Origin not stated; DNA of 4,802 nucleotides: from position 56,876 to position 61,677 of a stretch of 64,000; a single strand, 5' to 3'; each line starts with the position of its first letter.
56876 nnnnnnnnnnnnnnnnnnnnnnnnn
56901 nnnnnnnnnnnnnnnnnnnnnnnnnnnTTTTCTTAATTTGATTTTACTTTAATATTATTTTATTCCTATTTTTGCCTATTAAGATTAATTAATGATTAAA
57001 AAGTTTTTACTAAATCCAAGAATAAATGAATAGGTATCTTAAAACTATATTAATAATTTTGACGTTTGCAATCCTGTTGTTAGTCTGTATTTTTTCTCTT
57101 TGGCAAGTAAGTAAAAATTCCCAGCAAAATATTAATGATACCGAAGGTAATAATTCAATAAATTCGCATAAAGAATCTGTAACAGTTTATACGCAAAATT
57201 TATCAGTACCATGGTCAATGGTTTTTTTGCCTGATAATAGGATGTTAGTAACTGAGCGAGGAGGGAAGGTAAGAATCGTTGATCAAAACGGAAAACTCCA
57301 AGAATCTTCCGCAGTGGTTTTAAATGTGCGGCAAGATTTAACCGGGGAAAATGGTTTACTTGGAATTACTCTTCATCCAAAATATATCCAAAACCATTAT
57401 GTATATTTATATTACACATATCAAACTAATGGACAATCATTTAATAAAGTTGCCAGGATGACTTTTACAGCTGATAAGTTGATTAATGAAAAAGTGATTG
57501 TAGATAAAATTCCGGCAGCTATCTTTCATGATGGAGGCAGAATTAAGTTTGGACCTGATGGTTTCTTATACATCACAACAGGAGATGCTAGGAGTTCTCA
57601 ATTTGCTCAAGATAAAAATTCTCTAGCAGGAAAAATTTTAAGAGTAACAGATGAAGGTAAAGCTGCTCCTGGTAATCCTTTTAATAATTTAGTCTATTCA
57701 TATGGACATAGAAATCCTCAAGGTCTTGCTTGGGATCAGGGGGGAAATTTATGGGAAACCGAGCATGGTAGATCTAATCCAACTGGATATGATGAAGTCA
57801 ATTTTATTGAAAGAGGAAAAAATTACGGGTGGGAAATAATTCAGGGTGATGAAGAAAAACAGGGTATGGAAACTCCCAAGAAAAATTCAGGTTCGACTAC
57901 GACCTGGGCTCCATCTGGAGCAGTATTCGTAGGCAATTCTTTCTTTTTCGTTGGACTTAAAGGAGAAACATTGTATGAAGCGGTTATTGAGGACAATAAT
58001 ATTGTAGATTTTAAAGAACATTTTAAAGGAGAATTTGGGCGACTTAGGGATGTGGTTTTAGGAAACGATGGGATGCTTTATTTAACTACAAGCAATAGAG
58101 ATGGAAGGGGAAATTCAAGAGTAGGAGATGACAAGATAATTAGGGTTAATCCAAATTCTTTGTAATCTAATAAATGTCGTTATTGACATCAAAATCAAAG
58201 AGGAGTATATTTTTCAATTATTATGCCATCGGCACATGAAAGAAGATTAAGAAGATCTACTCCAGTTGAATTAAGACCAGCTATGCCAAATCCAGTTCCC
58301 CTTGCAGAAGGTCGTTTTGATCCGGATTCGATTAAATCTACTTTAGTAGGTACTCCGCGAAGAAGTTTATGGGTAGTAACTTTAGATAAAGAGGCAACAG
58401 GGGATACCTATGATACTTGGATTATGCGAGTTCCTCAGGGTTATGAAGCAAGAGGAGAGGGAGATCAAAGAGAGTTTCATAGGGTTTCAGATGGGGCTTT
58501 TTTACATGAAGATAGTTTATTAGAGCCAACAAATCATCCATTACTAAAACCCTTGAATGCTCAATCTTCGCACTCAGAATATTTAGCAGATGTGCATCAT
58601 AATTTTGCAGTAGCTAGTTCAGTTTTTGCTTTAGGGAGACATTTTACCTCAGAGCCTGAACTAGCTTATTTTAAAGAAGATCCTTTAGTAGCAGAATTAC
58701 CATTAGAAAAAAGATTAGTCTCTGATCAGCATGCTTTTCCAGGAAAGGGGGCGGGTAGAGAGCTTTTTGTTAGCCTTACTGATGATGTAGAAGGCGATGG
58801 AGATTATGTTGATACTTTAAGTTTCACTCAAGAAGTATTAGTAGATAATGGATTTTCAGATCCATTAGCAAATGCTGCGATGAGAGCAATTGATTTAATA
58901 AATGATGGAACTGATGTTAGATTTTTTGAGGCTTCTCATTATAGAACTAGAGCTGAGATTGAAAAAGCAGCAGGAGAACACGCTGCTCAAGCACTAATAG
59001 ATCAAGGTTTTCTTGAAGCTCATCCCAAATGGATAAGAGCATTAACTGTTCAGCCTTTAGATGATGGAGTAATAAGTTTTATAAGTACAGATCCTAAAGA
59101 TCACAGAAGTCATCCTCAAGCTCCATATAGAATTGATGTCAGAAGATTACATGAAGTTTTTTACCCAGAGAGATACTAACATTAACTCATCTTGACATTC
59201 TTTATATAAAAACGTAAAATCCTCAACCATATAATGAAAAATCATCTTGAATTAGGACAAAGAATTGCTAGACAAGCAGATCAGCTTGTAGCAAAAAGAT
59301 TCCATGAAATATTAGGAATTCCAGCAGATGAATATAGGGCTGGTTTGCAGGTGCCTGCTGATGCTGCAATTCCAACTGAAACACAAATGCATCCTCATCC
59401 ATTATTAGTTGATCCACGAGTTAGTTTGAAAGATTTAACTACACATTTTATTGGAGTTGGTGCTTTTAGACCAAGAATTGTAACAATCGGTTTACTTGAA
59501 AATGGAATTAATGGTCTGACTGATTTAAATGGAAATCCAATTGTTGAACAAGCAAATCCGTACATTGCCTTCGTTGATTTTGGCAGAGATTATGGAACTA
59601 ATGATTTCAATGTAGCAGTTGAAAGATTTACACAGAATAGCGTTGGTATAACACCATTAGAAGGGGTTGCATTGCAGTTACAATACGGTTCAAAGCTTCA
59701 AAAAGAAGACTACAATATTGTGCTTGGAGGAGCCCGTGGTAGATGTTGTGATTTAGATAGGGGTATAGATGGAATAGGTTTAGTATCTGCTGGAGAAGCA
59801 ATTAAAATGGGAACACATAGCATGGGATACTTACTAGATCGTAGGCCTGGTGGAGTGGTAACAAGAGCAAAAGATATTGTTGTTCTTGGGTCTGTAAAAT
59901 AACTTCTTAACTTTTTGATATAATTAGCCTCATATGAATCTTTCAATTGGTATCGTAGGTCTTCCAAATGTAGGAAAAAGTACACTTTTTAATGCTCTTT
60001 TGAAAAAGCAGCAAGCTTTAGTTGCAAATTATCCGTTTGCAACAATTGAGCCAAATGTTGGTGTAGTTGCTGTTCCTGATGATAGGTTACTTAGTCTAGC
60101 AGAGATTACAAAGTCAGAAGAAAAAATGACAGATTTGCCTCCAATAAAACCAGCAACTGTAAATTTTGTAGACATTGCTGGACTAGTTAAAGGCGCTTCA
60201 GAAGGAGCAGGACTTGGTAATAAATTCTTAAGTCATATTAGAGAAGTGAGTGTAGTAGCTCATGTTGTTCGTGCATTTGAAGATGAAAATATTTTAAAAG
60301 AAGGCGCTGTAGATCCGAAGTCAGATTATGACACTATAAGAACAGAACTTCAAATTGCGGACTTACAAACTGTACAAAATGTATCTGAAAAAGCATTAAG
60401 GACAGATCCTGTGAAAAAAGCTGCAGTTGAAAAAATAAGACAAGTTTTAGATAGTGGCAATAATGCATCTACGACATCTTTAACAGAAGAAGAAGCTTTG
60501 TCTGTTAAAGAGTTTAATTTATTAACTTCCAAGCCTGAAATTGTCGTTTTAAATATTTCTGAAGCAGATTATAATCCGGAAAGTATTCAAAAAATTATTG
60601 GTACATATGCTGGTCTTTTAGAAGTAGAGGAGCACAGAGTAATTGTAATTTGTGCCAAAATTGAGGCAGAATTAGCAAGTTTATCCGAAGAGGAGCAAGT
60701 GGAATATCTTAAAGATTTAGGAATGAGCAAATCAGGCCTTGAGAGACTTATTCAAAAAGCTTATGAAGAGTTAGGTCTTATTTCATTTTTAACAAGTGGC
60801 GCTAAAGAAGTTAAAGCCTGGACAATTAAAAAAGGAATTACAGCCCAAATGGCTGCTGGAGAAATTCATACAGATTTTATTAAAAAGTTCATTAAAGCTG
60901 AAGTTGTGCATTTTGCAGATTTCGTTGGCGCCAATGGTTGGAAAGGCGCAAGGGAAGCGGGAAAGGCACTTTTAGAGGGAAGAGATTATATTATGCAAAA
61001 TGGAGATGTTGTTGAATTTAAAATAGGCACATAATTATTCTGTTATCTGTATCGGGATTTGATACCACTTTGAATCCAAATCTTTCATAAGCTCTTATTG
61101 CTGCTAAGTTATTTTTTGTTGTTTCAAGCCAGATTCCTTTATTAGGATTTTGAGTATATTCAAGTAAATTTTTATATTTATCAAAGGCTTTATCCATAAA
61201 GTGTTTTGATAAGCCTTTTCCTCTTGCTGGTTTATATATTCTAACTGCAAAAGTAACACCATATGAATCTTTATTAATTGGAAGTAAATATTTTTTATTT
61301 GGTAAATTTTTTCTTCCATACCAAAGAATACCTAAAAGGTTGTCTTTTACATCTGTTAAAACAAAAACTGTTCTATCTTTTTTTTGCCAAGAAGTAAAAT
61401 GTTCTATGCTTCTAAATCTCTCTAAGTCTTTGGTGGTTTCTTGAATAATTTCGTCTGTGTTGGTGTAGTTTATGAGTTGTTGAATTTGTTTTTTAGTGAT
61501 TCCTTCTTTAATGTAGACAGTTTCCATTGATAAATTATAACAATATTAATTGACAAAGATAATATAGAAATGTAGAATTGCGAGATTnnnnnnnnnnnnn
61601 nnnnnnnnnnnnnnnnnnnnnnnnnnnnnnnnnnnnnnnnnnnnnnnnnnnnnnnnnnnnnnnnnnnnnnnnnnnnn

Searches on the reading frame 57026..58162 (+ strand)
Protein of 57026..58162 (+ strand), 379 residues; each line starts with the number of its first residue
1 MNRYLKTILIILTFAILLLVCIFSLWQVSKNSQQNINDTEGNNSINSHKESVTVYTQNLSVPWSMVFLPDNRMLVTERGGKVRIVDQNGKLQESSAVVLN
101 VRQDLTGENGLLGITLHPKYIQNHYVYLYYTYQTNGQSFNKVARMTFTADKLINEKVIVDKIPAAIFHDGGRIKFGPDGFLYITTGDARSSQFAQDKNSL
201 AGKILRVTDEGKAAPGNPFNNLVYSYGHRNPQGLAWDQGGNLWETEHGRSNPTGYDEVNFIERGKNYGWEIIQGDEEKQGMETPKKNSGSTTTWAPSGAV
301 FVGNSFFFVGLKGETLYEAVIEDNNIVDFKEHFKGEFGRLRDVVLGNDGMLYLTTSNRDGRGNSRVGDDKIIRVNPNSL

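Call 17: search_protein_families(library=pfam, proteins=[window:57026-58162:+], max_evalue=0.01)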
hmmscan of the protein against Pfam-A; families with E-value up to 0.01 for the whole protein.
window:57026-58162:+ (379 aa): 1 family
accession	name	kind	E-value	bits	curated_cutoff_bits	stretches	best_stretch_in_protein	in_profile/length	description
PF07995.17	GSDH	-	1.1e-80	271.8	25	1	59-361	1-329/332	Glucose / Sorbosone dehydrogenase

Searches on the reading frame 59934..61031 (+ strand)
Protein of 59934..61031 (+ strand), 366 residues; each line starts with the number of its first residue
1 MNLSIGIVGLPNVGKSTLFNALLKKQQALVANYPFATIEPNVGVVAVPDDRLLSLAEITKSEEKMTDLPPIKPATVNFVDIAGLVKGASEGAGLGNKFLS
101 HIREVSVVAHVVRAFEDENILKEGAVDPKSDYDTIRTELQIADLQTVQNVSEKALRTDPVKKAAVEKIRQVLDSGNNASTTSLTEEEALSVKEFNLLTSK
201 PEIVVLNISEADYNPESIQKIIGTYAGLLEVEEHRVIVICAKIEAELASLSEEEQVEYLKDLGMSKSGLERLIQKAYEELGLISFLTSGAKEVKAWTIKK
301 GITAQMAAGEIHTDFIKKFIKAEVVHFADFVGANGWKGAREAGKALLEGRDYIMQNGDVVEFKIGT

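Call 3: search_protein_families(library=pfam, proteins=[window:59934-61031:+], max_evalue=0.01)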
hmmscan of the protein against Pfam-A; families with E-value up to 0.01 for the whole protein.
window:59934-61031:+ (366 aa): 4 families
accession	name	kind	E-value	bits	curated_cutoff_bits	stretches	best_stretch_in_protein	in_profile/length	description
PF06071.19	YchF-GTPase_C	-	8.8e-32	109.5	27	1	282-364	1-83/84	Protein of unknown function (DUF933)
PF01926.29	MMR_HSR1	-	3.1e-23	82.5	21.9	1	5-118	2-86/113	50S ribosome-binding GTPase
PF02421.24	FeoB_N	-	6.3e-09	36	27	1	5-48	3-45/156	Ferrous iron transport protein B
PF02824.27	TGS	-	0.00021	21.7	22.2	1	297-362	12-58/60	TGS domain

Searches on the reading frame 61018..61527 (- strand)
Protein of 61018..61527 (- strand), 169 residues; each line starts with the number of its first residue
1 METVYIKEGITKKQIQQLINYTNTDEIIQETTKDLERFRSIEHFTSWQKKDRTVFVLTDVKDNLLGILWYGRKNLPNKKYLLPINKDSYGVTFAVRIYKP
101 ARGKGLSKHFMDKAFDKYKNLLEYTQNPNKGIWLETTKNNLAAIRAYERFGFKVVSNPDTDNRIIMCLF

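Call 3: search_protein_families(library=pfam, proteins=[window:61018-61527:-], max_evalue=0.01)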
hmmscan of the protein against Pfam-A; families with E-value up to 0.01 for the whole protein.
window:61018-61527:- (169 aa): 5 families
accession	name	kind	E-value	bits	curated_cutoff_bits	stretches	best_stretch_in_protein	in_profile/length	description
PF00583.31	Acetyltransf_1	-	1.6e-08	35.2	20.7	1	36-152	13-116/116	Acetyltransferase (GNAT) family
PF13508.13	Acetyltransf_7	-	5.7e-05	23.9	27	1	93-154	32-84/84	Acetyltransferase (GNAT) domain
PF13302.13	Acetyltransf_3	-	0.00065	20.9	25.4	1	31-153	28-138/138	Acetyltransferase (GNAT) domain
PF13673.13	Acetyltransf_10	-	0.0013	19.2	23.6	1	97-164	59-119/128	Acetyltransferase (GNAT) domain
PF15587.11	Imm9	-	0.0022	18.6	25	1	14-127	11-126/149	Immunity protein 9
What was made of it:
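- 61018..61527 (-): GNAT-family acetyltransferase (169 aa), transcribed divergently from the KS. Its 3' end overlaps ychF by 17 nt. Pfam Acetyltransf_1 E 1.6e-8 (call 3).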

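Call 4: search_protein_families(library=ncbifam, proteins=[window:61018-61527:-], max_evalue=0.01)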
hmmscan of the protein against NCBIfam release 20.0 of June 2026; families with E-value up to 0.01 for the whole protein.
window:61018-61527:- (169 aa): 6 families
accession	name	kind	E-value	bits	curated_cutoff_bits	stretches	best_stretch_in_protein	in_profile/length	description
NF000359.1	sat3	exception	1e-07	32.2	360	1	85-154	91-154/180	streptothricin N-acetyltransferase Sat3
TIGR01575.1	rimI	equivalog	0.00017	21.8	86.4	1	94-155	60-115/132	ribosomal protein S18-alanine N-acetyltransferase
TIGR03448.1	mycothiol_MshD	equivalog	0.00059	19.2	163.1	1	45-156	193-289/294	mycothiol synthase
NF000360.1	sat4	exception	0.0022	18.1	380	1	77-156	84-157/180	streptothricin N-acetyltransferase Sat4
NF000487.1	stat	exception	0.0026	17.3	420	1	100-154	115-163/189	streptothricin N-acetyltransferase STAT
NF000016.1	AAC_6p_Im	exception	0.006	16.7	350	0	131-157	131-157/178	aminoglycoside N-acetyltransferase AAC(6')-Im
